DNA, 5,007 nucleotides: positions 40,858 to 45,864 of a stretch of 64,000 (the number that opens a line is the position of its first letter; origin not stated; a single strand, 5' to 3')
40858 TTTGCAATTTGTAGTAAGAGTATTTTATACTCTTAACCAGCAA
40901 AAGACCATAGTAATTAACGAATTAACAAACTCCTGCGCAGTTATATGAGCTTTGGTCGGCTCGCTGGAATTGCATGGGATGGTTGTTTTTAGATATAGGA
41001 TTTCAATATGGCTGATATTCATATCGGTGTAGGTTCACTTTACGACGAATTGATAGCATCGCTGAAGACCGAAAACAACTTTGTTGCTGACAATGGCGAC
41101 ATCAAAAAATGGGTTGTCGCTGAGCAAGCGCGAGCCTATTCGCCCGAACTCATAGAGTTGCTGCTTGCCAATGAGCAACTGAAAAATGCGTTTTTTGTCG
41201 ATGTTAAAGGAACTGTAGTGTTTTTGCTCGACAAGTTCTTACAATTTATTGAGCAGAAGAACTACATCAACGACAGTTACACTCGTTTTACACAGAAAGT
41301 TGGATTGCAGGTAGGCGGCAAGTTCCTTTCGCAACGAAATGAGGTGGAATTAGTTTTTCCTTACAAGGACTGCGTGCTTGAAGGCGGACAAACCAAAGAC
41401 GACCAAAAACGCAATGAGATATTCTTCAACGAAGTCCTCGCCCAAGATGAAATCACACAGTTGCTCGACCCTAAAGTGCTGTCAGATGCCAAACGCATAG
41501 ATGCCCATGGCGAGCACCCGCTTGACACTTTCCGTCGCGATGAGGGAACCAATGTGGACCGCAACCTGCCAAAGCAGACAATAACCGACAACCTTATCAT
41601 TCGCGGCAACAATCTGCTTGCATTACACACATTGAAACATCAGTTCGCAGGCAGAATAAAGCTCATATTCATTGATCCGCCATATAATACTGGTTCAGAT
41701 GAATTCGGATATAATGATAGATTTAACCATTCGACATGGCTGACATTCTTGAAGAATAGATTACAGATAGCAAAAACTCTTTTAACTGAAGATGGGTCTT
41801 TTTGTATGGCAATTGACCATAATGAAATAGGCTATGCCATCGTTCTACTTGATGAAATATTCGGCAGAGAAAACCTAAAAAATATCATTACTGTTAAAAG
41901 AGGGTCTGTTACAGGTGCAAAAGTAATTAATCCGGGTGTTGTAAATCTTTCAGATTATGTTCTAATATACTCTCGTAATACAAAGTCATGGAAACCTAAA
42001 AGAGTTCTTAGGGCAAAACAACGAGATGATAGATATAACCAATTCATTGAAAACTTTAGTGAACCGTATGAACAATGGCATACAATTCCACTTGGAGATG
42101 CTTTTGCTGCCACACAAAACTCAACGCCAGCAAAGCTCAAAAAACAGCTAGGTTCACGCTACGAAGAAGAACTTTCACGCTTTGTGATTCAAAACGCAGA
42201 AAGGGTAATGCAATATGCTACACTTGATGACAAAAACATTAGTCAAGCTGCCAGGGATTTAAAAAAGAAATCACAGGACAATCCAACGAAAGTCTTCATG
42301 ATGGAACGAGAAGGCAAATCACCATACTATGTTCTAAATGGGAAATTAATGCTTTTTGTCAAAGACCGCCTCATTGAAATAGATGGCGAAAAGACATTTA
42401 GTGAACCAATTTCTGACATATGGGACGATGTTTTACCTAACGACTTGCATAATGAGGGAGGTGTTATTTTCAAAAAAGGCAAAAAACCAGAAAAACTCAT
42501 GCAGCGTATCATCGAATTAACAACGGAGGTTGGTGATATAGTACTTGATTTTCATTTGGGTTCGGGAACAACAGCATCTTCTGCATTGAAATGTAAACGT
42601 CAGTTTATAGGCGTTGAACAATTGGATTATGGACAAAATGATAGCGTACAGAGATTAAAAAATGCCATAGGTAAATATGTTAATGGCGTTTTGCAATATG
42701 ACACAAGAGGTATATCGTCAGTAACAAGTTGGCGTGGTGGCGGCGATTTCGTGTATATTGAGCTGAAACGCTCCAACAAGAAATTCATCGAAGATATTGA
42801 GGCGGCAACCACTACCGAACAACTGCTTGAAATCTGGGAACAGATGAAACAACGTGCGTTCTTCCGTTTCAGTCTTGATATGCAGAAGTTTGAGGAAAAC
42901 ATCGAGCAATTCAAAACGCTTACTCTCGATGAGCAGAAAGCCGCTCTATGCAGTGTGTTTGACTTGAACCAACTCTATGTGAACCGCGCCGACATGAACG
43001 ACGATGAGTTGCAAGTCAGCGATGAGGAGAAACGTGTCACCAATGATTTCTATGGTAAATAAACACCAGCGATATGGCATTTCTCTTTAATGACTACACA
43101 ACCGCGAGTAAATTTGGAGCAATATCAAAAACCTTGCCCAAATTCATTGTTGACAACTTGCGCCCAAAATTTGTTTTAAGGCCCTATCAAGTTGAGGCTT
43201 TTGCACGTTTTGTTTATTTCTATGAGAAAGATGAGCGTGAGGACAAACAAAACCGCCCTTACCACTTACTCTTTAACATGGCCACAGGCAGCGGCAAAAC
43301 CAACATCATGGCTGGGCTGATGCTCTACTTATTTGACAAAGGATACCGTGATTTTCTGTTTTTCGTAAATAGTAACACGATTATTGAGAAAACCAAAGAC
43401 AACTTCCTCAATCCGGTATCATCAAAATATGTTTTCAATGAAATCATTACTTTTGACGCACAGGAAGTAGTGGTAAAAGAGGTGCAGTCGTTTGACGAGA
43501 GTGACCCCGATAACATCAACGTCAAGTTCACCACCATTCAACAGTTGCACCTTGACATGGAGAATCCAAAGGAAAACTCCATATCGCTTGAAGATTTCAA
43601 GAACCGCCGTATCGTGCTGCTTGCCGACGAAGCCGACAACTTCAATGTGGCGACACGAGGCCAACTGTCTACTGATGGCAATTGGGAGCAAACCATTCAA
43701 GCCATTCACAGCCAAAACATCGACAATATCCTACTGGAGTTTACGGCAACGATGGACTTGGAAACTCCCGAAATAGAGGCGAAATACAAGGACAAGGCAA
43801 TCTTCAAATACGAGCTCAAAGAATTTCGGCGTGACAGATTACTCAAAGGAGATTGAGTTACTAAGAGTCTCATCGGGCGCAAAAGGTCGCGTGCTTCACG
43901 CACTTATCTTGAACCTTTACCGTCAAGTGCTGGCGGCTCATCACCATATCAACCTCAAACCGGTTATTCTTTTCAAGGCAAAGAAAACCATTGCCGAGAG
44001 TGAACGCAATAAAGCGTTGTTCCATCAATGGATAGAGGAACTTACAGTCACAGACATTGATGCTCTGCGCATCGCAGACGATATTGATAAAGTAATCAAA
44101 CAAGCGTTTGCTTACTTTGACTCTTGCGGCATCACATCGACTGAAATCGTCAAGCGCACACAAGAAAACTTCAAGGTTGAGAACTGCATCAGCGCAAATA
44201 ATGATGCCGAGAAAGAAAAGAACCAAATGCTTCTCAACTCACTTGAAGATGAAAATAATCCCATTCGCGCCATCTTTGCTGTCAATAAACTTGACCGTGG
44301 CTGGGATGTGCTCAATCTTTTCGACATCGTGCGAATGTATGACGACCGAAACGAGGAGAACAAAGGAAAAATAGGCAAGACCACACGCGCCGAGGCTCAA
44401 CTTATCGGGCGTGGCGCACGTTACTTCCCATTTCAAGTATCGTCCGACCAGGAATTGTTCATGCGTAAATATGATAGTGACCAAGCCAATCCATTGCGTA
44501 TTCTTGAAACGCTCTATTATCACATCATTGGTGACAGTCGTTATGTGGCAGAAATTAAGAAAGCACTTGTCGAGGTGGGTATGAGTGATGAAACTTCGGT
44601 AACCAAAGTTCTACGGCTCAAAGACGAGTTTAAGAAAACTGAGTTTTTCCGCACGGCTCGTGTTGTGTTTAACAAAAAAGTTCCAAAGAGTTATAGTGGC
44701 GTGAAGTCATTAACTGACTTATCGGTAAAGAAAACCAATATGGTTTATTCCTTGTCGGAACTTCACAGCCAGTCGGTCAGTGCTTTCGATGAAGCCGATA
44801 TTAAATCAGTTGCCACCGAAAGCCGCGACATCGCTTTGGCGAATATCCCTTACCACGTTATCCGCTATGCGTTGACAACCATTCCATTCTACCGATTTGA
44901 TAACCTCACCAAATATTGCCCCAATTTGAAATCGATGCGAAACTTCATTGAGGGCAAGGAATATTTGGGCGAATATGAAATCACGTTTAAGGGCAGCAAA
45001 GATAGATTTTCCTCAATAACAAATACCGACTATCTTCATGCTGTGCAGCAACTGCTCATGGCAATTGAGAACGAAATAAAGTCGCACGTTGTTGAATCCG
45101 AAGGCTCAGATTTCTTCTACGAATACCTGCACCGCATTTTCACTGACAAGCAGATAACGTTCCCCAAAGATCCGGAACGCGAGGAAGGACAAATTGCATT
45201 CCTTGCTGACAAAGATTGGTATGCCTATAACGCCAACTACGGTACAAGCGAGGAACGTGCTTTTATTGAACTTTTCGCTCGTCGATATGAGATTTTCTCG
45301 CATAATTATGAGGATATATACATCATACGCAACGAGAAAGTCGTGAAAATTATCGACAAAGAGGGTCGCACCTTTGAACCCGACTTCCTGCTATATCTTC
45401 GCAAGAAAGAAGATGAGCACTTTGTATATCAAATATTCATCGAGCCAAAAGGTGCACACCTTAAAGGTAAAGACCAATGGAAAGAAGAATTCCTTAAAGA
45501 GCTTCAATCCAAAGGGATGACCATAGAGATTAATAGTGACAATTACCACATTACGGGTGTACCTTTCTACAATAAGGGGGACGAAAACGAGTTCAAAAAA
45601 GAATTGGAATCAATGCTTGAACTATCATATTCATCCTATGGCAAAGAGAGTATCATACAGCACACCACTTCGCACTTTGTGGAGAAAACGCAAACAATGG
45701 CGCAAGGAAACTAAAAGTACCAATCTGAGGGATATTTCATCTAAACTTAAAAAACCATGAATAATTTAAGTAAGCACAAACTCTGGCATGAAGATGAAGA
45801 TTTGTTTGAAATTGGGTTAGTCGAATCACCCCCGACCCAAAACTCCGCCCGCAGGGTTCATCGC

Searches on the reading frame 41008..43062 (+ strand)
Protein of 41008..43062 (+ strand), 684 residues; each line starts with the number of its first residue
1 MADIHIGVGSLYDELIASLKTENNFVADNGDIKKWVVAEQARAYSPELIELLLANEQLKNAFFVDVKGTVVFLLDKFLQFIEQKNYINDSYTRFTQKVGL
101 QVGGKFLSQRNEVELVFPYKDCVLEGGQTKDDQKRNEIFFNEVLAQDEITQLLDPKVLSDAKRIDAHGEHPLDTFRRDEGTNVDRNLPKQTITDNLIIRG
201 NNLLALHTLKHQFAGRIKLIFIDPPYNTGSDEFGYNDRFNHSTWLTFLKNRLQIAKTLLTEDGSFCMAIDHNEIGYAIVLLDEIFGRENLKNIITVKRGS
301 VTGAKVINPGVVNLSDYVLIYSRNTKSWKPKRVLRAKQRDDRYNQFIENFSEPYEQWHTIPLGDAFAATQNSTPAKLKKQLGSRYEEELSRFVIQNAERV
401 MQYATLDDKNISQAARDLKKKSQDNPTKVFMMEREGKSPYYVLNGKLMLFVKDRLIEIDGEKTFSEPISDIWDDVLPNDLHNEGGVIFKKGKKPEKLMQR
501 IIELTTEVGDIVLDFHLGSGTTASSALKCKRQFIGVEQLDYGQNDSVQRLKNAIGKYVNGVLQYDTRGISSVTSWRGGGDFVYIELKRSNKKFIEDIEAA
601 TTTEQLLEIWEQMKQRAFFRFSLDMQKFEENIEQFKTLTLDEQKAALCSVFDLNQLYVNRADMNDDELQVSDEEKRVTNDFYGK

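Call 13: search_protein_families(library=pfam, proteins=[window:41008-43062:+], max_evalue=0.001)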
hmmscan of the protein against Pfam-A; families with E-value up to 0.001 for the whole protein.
window:41008-43062:+ (684 aa): 2 families
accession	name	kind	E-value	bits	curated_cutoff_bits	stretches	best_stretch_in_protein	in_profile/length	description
PF01555.25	N6_N4_Mtase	-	3.5e-42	145.3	26.7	1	217-538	1-211/221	DNA methylase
PF12564.13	TypeIII_RM_meth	-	2.8e-19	69.6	25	1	46-100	2-56/56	Type III restriction/modification enzyme methylation subunit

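Call 14: search_protein_families(library=padloc, proteins=[window:41008-43062:+], max_evalue=0.00001)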
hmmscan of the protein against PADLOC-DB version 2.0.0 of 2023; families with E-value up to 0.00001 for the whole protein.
window:41008-43062:+ (684 aa): 35 families (the best 25 are shown)
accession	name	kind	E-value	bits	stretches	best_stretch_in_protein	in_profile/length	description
PDLC03635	MTase_III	-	9.4e-173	574.6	2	130-682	163-700/708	Type III methyltransferase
PDLC03636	MTase_III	-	1.7e-75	252.9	1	188-588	40-436/575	Type III methyltransferase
PDLC03644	MTase_III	-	4.4e-52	175.5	1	190-608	34-443/542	Type III methyltransferase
PDLC03634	MTase_III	-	1.3e-47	161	2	241-530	170-430/621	Type III methyltransferase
PDLC03638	MTase_III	-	1.5e-45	153.8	1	193-634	379-764/816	Type III methyltransferase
PDLC03641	MTase_III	-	3.1e-42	143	2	240-541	180-448/657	Type III methyltransferase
PDLC03354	MTase_II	-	3.5e-32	110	2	192-337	57-222/425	Type II methyltransferase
PDLC03640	MTase_III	-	4.3e-27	92.8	2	183-240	28-89/654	Type III methyltransferase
PDLC03300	MTase_II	-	7.6e-27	92.2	2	235-295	79-137/302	Type II methyltransferase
PDLC03642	MTase_III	-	2.9e-25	87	1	161-344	52-237/528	Type III methyltransferase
PDLC03646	MTase_III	-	1.2e-24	84.2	1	194-570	471-858/1057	Type III methyltransferase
PDLC03639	MTase_III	-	7.4e-24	82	1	191-302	84-203/639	Type III methyltransferase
PDLC03637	MTase_III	-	2.2e-23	80.7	1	191-345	118-285/513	Type III methyltransferase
PDLC03371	MTase_II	-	7.7e-21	72.8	1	464-550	172-252/260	Type II methyltransferase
PDLC03278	MTase_II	-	5.7e-20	70.1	1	205-329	9-127/390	Type II methyltransferase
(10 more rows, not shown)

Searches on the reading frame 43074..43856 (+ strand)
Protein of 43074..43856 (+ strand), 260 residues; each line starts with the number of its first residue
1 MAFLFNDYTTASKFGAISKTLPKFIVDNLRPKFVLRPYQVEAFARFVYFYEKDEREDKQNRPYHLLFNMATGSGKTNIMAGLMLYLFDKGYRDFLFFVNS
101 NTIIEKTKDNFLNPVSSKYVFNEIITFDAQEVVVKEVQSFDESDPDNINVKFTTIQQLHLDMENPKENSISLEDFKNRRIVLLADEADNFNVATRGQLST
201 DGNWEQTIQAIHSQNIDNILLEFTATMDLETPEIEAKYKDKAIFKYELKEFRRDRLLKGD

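Call 13: search_protein_families(library=pfam, proteins=[window:43074-43856:+], max_evalue=0.001)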
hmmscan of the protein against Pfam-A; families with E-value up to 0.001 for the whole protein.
window:43074-43856:+ (260 aa): 2 families
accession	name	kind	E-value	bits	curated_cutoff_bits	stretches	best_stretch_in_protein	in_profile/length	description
PF04851.21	ResIII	-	2.2e-27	96.4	22.5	1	33-227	2-162/164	Type III restriction enzyme, res subunit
PF00270.35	DEAD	-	3.2e-06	27.4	26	1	65-231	17-163/167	DEAD/DEAH box helicase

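Call 14: search_protein_families(library=padloc, proteins=[window:43074-43856:+], max_evalue=0.00001)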
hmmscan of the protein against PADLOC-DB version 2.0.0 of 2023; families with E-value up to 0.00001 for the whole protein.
window:43074-43856:+ (260 aa): 1 family
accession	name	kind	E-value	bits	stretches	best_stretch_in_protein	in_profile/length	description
PDLC03651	REase_III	-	2e-55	186.3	1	19-255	24-264/873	Type III restriction enzyme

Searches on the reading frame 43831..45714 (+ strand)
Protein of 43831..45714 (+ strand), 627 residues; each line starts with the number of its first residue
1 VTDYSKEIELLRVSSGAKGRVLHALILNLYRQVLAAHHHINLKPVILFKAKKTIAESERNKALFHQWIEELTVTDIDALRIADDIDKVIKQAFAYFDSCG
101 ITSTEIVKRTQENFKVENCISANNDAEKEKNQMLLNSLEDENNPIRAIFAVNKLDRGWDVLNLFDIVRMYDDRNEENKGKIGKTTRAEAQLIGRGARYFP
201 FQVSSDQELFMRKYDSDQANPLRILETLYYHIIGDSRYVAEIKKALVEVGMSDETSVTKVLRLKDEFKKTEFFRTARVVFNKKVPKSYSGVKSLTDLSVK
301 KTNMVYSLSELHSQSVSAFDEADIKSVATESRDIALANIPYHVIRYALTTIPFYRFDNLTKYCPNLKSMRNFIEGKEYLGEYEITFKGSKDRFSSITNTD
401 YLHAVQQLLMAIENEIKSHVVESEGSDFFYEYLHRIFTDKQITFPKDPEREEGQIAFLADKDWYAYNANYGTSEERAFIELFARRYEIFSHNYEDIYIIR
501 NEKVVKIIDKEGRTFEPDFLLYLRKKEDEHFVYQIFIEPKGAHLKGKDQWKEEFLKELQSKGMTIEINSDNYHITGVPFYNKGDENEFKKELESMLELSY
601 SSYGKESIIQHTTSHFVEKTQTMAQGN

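Call 13: search_protein_families(library=pfam, proteins=[window:43831-45714:+], max_evalue=0.001)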
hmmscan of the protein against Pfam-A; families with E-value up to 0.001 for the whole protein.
window:43831-45714:+ (627 aa): 0 families

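Call 14: search_protein_families(library=padloc, proteins=[window:43831-45714:+], max_evalue=0.00001)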
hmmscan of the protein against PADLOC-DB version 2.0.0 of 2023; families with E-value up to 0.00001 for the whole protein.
window:43831-45714:+ (627 aa): 1 family
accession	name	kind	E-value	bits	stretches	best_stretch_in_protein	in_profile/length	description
PDLC03651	REase_III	-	5.9e-77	257.5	1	3-594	264-858/873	Type III restriction enzyme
